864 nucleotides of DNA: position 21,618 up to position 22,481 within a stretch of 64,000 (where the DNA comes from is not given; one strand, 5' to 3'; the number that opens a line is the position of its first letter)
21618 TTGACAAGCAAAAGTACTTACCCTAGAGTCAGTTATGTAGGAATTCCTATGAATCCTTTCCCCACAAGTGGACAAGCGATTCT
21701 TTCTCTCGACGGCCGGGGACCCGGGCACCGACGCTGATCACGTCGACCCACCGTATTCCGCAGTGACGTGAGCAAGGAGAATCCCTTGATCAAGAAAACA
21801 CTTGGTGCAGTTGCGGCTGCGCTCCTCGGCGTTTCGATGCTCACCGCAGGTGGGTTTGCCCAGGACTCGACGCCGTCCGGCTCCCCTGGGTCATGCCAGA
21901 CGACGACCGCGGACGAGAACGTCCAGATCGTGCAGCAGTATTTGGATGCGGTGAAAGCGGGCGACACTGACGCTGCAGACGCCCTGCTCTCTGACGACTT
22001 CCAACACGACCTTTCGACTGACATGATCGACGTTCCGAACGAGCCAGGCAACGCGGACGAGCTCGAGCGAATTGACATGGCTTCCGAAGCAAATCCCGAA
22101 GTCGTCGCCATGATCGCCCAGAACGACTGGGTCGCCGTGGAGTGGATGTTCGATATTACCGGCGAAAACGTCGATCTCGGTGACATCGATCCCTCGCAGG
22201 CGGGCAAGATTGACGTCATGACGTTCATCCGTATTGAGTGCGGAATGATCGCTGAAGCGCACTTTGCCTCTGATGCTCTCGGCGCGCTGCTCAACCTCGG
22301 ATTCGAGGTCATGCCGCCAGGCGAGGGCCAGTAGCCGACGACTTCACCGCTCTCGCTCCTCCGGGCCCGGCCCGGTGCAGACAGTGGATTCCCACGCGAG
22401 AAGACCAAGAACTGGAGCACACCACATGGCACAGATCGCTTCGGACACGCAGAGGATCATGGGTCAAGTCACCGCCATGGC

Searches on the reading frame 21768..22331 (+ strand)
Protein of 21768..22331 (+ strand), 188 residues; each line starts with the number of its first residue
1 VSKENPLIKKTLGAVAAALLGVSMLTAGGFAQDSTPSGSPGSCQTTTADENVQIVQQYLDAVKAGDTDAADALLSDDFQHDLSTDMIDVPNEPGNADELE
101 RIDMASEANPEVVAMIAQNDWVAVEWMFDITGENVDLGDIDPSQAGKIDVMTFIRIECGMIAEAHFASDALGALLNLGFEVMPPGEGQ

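Call 6: search_protein_families(library=ncbifam, proteins=[window:21768-22331:+], max_evalue=0.01)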
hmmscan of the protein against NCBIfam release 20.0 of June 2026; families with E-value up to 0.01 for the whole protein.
window:21768-22331:+ (188 aa): 1 family
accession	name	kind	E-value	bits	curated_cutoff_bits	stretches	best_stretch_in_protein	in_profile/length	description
TIGR02096.1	TIGR02096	subfamily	9.6e-09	35.6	97.1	1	53-164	2-115/129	ketosteroid isomerase-related protein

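Call 7: search_protein_families(library=pfam, proteins=[window:21768-22331:+], max_evalue=0.01)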
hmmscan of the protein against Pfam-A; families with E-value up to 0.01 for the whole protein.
window:21768-22331:+ (188 aa): 2 families
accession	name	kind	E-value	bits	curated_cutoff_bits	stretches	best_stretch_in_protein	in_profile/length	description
PF12680.13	SnoaL_2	-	1.4e-10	42.1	27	1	55-163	1-101/102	SnoaL-like domain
PF07366.18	SnoaL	-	9.6e-08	32.3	28.4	1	53-174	2-123/126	SnoaL-like polyketide cyclase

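Call 64: search_protein_families(library=pfam, proteins=[window:21768-22331:+], max_evalue=0.01)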
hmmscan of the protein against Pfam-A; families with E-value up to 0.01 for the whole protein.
window:21768-22331:+ (188 aa): 2 families
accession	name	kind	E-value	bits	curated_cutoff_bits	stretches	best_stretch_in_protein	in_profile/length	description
PF12680.13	SnoaL_2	-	1.4e-10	42.1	27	1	55-163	1-101/102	SnoaL-like domain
PF07366.18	SnoaL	-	9.6e-08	32.3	28.4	1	53-174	2-123/126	SnoaL-like polyketide cyclase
